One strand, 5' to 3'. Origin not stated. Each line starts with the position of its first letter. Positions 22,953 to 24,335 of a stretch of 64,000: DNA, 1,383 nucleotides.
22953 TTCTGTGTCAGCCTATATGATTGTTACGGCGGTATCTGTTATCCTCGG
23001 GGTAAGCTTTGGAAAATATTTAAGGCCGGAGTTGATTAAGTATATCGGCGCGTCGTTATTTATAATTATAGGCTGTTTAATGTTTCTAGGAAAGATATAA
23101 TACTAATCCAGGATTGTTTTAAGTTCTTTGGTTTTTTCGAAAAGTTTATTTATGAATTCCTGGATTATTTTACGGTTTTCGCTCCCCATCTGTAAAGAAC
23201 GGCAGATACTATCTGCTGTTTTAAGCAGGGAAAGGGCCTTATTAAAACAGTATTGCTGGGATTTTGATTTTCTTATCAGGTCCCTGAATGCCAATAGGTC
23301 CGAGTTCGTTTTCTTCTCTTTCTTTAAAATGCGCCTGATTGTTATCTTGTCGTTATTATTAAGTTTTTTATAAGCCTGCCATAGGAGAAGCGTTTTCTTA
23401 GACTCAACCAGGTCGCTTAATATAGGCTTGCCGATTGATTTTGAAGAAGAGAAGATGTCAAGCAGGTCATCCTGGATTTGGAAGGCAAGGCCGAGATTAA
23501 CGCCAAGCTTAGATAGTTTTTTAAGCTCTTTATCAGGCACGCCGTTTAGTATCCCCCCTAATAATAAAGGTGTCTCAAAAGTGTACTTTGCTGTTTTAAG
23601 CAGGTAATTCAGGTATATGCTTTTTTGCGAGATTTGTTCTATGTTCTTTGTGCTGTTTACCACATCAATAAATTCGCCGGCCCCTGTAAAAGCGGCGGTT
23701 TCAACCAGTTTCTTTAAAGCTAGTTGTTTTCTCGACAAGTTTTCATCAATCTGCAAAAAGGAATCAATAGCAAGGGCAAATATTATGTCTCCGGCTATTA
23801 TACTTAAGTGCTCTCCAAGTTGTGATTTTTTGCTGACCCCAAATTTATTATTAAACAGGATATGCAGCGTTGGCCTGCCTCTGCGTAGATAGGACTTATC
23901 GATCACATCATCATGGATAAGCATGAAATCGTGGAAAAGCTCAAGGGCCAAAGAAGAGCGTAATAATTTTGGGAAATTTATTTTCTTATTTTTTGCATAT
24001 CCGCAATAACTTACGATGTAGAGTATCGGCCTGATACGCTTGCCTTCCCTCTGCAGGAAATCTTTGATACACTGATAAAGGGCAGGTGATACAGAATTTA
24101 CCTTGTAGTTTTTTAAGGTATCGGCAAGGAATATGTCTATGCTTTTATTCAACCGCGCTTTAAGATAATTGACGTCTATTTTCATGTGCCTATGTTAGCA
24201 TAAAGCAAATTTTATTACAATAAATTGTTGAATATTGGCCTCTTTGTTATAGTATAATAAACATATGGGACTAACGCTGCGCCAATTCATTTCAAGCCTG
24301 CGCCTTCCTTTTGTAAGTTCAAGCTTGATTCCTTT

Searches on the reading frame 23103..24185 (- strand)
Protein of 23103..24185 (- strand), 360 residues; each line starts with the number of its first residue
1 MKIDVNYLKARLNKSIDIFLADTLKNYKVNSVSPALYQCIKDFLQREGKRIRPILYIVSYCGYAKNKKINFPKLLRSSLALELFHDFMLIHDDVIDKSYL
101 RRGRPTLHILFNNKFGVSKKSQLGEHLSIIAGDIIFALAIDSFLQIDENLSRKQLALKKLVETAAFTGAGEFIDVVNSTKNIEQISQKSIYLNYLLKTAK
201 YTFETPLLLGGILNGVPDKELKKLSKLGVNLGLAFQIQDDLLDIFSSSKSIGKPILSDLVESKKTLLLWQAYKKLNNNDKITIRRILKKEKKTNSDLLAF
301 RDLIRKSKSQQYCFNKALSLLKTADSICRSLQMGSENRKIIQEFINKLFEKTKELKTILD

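Call 3: search_protein_families(library=pfam, proteins=[window:23103-24185:-], max_evalue=0.01)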
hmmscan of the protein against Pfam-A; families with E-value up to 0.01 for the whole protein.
window:23103-24185:- (360 aa): 1 family
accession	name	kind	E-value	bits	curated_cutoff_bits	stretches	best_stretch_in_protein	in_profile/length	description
PF00348.22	polyprenyl_synt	-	3.7e-52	177.5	27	1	34-297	2-244/251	Polyprenyl synthetase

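Call 4: search_protein_families(library=ncbifam, proteins=[window:23103-24185:-], max_evalue=0.01)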
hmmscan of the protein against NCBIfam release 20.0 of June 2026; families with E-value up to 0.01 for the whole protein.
window:23103-24185:- (360 aa): 16 families
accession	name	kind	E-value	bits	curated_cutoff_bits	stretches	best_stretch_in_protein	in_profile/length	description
NF040698.1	IdsA_Meth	equivalog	2.8e-46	158.2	468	1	29-351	22-326/328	short chain isoprenyl diphosphate synthase IdsA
NF041169.1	f2_encap_cargo4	exception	1e-44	153.2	450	1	46-333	48-314/334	family 2 encapsulin nanocompartment cargo protein polyprenyl transferase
NF041003.1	GGPP_syn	equivalog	1.1e-43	149.6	500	1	23-339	16-311/326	geranylgeranyl diphosphate synthase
NF045485.1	FPPsyn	subfamily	3.3e-35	121.6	275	1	30-305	19-284/288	farnesyl diphosphate synthase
NF042416.1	GFPPS_Mycobact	equivalog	4.2e-34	118.1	600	1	36-285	30-280/350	bifunctional (2E,6E)-farnesyl/geranyl diphosphate synthase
TIGR02748.1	GerC3_HepT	equivalog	3.6e-33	115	456.55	1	12-345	9-311/319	heptaprenyl diphosphate synthase component II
TIGR02749.1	prenyl_cyano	equivalog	7.7e-29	100.7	383.2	1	22-277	19-252/322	solanesyl diphosphate synthase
NF040789.2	gerfarn_diphsyn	equivalog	1.5e-27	96.7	560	1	36-343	34-335/345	geranylfarnesyl diphosphate synthase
NF045628.1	HxpDPsynlarge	equivalog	9.1e-27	93.9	500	1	29-349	16-307/311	hexaprenyl-diphosphate synthase large subunit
NF045685.1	GGPPSynCrtE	equivalog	3.2e-25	88.8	460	1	33-266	27-247/293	geranylgeranyl diphosphate synthase CrtE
NF008140.0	PRK10888.1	equivalog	1.9e-23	83.3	412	1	43-290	39-262/323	octaprenyl diphosphate synthase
NF045549.1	GGPPsyn_IdsB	equivalog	3.3e-20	72.4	475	1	76-307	89-304/346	geranylgeranyl diphosphate synthase IdsB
NF042417.1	NPPPS_Mycobact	equivalog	4.1e-19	68.8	600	1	36-308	44-291/335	nonaprenyl/(2E,6E)-farnesyl/geranylgeranyl diphosphat synthase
NF007877.0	PRK10581.1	equivalog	7.8e-15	54.8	321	1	47-265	43-249/299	(2E,6E)-farnesyl diphosphate synthase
NF040627.1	GFPS_Meth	equivalog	1.3e-12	47.7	600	1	35-246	27-212/285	geranylfarnesyl diphosphate synthase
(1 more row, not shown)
